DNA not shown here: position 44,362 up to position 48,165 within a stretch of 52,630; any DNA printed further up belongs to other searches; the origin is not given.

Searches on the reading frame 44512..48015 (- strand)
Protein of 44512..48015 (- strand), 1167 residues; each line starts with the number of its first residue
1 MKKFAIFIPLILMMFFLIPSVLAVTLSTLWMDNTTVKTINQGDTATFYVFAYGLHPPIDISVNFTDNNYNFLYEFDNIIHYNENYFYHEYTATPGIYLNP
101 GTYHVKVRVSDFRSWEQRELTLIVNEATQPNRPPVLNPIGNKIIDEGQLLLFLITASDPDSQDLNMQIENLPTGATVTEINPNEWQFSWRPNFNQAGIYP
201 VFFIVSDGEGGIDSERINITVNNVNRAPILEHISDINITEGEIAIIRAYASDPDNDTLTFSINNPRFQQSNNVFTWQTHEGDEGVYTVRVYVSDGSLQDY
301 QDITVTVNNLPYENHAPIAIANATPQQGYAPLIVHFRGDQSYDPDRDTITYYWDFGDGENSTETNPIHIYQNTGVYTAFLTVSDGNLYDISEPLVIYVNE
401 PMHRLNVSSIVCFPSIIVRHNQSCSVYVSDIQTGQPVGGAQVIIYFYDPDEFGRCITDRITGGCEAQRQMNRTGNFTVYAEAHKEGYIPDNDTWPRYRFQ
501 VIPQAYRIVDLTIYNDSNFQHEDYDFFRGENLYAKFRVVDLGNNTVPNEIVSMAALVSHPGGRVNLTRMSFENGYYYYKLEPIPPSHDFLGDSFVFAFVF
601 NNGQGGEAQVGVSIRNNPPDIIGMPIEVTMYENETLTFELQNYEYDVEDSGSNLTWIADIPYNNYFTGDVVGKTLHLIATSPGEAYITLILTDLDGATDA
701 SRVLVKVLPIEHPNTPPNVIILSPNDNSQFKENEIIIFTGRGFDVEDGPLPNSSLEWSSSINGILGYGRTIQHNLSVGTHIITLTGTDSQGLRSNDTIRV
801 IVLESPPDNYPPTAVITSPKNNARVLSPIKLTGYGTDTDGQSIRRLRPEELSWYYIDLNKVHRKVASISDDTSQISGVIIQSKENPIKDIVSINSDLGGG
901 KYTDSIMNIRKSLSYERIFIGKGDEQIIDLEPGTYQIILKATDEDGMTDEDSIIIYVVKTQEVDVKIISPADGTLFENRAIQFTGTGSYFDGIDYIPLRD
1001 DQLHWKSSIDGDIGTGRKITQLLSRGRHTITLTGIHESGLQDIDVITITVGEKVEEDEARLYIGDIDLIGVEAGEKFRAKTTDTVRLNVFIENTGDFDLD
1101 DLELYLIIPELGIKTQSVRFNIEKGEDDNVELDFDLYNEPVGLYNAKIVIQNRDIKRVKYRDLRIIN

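Call 13: search_protein_families(library=pfam, proteins=[window:44512-48015:-], max_evalue=0.01)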
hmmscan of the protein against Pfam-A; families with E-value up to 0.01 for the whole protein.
window:44512-48015:- (1167 aa): 14 families
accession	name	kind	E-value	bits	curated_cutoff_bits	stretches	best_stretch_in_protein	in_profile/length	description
PF18911.6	PKD_4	-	7.1e-30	103.3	27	1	314-385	1-71/85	PKD domain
PF00801.26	PKD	-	3.6e-19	69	23.5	2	333-385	16-68/80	PKD domain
PF17963.7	Big_9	-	7.9e-14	52.8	23.6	2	131-220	1-89/89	Bacterial Ig domain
PF05345.18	He_PIG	-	7.8e-12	45.9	24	2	233-308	8-96/96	Putative Ig domain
PF22352.2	K319L-like_PKD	-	2.6e-10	40.6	27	0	774-802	56-84/84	K319L-like, PKD domain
PF17803.7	Cadherin_4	-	3.1e-08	34.5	25.1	1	217-264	3-53/71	Bacterial cadherin-like domain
PF17957.7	Big_7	-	3.4e-08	34.4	24.1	0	812-840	1-30/70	Bacterial Ig domain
PF17892.7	Cadherin_5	-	6.2e-06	26.4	26.5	1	153-222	30-98/98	Cadherin-like domain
PF18981.6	InlK_D3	-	1.2e-05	25.8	25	0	931-951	48-68/75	Internalin K domain (D3/D4)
PF13620.12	CarboxypepD_reg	-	0.00019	22.2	32.3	0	98-129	45-76/82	Carboxypeptidase regulatory-like domain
PF19077.6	Big_13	-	0.00077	20.4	27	0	152-221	31-100/102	Bacterial Ig-like domain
PF21027.3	Sde0182_C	-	0.0014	19.6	27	0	334-373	2-40/83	Cellulose-binding protein Sde0182, C-terminal domain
PF15418.12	DUF4625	-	0.002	18.8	27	0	66-119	73-124/131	Domain of unknown function (DUF4625)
PF07495.19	Y_Y_Y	-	0.0041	17.4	26.6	0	929-952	34-57/65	Y_Y_Y domain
